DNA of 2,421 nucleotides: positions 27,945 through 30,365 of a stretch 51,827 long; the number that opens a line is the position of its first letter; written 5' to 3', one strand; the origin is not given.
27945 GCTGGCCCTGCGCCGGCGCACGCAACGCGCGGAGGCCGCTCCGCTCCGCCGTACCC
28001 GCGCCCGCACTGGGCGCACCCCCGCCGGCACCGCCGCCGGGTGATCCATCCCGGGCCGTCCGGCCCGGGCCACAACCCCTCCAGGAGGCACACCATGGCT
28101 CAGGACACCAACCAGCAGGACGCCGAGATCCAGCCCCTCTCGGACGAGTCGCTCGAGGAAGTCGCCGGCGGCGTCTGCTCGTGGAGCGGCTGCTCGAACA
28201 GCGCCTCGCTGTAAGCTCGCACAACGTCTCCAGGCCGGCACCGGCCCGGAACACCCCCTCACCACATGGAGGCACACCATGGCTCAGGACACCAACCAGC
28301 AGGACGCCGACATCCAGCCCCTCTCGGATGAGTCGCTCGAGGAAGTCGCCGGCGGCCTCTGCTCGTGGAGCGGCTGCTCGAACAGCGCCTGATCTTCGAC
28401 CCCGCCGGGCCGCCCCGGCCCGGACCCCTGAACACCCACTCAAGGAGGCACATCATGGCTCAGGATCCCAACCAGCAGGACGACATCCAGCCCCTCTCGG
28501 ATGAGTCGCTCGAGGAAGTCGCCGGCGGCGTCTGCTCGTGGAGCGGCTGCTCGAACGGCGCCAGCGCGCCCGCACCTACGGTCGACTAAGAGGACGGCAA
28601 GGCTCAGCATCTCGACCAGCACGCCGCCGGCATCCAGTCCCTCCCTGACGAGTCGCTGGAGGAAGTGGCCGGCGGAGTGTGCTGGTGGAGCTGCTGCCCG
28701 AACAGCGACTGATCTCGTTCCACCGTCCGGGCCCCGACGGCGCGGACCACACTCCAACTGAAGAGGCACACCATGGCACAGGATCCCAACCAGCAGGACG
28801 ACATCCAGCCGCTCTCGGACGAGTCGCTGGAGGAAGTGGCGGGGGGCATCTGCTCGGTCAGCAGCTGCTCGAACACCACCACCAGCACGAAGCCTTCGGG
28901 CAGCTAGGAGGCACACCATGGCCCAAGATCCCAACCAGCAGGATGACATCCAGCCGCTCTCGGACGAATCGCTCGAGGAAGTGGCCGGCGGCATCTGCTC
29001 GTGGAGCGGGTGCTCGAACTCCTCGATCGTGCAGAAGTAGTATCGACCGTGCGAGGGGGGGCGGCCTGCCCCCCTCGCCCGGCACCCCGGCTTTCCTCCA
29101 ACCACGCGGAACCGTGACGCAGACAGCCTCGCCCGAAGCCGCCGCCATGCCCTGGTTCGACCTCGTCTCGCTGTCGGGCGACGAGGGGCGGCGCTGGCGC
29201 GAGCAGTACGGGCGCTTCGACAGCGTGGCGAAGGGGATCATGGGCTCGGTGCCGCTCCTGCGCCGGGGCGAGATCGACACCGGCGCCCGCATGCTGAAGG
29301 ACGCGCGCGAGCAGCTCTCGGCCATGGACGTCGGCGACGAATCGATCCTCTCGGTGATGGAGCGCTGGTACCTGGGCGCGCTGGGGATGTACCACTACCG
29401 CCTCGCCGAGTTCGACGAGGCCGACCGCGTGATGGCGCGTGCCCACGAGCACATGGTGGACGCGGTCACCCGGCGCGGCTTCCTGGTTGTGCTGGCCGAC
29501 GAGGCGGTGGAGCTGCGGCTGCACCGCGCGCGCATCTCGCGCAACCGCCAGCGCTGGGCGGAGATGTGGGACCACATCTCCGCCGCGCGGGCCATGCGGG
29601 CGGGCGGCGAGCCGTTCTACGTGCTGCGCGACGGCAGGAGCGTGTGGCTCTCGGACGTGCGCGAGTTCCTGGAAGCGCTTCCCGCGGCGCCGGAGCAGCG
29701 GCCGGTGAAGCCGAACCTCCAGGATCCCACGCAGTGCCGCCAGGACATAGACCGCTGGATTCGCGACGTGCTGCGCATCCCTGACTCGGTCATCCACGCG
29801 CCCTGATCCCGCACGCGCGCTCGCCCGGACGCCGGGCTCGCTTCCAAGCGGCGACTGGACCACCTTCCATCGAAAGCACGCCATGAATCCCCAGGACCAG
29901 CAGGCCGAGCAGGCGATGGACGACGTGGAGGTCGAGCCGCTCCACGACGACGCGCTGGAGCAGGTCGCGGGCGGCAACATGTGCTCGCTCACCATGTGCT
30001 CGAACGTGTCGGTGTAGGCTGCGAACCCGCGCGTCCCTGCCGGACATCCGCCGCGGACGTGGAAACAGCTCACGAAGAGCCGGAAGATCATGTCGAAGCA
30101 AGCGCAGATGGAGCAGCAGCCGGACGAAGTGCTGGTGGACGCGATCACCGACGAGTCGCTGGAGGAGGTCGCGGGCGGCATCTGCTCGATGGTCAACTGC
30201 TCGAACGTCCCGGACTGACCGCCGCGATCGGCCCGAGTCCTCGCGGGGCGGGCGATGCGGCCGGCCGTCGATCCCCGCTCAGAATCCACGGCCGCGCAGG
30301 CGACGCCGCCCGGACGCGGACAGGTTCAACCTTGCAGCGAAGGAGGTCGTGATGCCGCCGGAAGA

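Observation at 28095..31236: Eleven intact precursor genes share an invariant C-S-x3-C-S scaffold behind a double-glycine leader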

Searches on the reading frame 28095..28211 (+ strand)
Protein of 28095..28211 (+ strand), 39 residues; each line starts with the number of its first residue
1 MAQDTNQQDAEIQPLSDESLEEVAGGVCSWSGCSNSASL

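Call 12: search_protein_families(library=ncbifam, proteins=[window:28095-28211:+], max_evalue=1)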
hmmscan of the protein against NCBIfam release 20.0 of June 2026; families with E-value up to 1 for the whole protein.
seq(39 aa): 3 families
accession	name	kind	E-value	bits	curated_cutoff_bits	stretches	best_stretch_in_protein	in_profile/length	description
NF038167.1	cyan_ocin_like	subfamily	0.028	14.6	32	1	11-31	7-23/72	CTB family bacteriocin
TIGR03798.1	leader_Nif11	subfamily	0.13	12.6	32.3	1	3-26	46-68/68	Nif11-like leader peptide family RiPP precursor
TIGR04495.1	RiPP_XyeA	equivalog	0.15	12.3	33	1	9-30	21-39/50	XyeA family cyclophane-containing RiPP triceptide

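Call 13: search_protein_families(library=pfam, proteins=[window:28095-28211:+], max_evalue=1)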
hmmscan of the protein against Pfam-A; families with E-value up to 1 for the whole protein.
seq(39 aa): 2 families
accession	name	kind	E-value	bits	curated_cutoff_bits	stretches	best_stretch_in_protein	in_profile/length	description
PF10439.15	Bacteriocin_IIc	-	0.018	15.5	27.1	1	13-35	5-26/59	Bacteriocin class II with double-glycine leader peptide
PF04604.19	L_biotic_typeA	-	0.03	14.6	21.7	1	1-34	1-31/50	Type-A lantibiotic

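Call 90: search_protein_representatives(alignment_id=A8)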
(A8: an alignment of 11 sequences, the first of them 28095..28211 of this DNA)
Query: 11 sequences, 42 profile positions. Proteins with E-value up to 0.001 (for the whole library): 92; up to 1e-10: 8; up to 1e-30: 0. The best 92 are listed.
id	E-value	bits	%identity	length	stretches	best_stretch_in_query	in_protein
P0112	1.4e-19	85.8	-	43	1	1-41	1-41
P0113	7.3e-19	83.4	-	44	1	1-41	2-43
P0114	1.1e-18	82.9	-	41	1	1-40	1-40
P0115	7.2e-18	80.2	-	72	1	1-41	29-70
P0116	1.7e-11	59.9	-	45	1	1-41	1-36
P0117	6.1e-11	58.1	-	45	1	2-41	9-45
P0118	6.9e-11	57.9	-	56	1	4-41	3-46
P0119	9.6e-11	57.4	-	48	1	5-41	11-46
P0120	1.5e-10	56.8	-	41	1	1-40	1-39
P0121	1.8e-10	56.5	-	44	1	7-38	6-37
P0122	2.2e-10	56.3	-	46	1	1-41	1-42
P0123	3.9e-10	55.5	-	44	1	7-40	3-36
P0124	6.1e-10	54.9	-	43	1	1-40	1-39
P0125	1.2e-09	53.9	-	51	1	6-40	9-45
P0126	1.3e-09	53.8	-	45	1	4-41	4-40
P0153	9.7e-07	44.6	-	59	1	9-41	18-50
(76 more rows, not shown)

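Call 103: find_encoding_contigs(protein=P0119, flank=8000, max_places=2)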
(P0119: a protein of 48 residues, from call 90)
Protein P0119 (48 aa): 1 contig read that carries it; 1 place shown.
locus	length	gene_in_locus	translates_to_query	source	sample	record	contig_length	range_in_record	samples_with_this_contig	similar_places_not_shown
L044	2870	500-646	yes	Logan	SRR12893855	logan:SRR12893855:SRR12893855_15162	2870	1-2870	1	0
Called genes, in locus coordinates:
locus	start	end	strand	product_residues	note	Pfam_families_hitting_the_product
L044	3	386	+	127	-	?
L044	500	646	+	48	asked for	-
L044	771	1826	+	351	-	PF14028:Lant_dehydr_C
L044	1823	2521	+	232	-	-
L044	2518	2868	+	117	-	?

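Call 104: find_encoding_contigs(protein=P0153, flank=8000, max_places=2)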
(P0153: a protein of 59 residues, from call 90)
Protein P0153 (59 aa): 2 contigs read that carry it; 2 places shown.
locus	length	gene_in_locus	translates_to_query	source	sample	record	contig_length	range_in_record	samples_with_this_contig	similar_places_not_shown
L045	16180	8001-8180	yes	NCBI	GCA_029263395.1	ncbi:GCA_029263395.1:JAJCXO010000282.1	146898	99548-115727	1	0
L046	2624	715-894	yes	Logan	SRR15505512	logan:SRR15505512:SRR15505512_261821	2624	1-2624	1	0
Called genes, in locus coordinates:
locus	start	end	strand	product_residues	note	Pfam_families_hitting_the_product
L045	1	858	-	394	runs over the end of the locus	PF22541:DUF7005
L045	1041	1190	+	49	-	-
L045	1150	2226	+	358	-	-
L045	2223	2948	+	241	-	-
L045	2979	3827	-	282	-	-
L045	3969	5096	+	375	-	-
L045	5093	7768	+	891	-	PF04738:Lant_dehydr_N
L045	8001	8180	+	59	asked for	-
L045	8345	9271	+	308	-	PF14028:Lant_dehydr_C (faint)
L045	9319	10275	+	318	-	PF14028:Lant_dehydr_C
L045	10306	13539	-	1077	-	PF12773:DZR, PF13240:Zn_Ribbon_1 (faint), PF13191:AAA_16, PF13424:TPR_12 (faint), PF13181:TPR_8 (faint)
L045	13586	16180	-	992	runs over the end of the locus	PF00664:ABC_membrane, PF00005:ABC_tran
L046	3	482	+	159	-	?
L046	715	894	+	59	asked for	-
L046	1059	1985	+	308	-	PF14028:Lant_dehydr_C (faint)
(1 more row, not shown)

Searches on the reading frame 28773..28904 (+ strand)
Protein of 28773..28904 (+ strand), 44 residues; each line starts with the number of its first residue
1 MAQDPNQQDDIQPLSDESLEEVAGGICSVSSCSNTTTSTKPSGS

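Call 12: search_protein_families(library=ncbifam, proteins=[window:28773-28904:+], max_evalue=1)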
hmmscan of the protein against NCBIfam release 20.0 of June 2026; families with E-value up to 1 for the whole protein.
seq(44 aa): 2 families
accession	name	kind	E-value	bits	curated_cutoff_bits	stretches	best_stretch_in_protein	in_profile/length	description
NF038167.1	cyan_ocin_like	subfamily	0.017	15.3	32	1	12-31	9-23/72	CTB family bacteriocin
TIGR03793.1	leader_NHLP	domain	0.12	12.3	50.9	1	6-25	60-77/77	NHLP leader peptide family RiPP precursor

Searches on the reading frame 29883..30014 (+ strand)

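Call 12: search_protein_families(library=ncbifam, proteins=[window:29883-30014:+], max_evalue=1)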
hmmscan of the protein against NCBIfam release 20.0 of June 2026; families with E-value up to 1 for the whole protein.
seq(44 aa): 2 families
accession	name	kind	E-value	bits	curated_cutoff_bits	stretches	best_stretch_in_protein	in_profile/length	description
NF033629.0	RiPP_CPAC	subfamily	0.051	13.8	60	1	2-35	1-38/52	RiPP peptide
TIGR04495.1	RiPP_XyeA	equivalog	0.25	11.5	33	1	19-31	26-38/50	XyeA family cyclophane-containing RiPP triceptide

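Call 13: search_protein_families(library=pfam, proteins=[window:29883-30014:+], max_evalue=1)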
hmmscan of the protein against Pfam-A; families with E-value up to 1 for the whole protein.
seq(44 aa): 1 family
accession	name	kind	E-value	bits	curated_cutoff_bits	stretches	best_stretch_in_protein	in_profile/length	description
PF03047.20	ComC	-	0.25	11.6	20.4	1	20-33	13-26/31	COMC family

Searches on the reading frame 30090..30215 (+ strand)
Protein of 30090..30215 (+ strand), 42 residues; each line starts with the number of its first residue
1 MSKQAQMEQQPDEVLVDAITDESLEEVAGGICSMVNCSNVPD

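Call 13: search_protein_families(library=pfam, proteins=[window:30090-30215:+], max_evalue=1)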
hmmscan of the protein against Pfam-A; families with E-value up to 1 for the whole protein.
seq(42 aa): 1 family
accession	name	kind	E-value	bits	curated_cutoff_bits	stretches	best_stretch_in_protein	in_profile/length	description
PF10439.15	Bacteriocin_IIc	-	0.085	13.3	27.1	1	16-37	4-24/59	Bacteriocin class II with double-glycine leader peptide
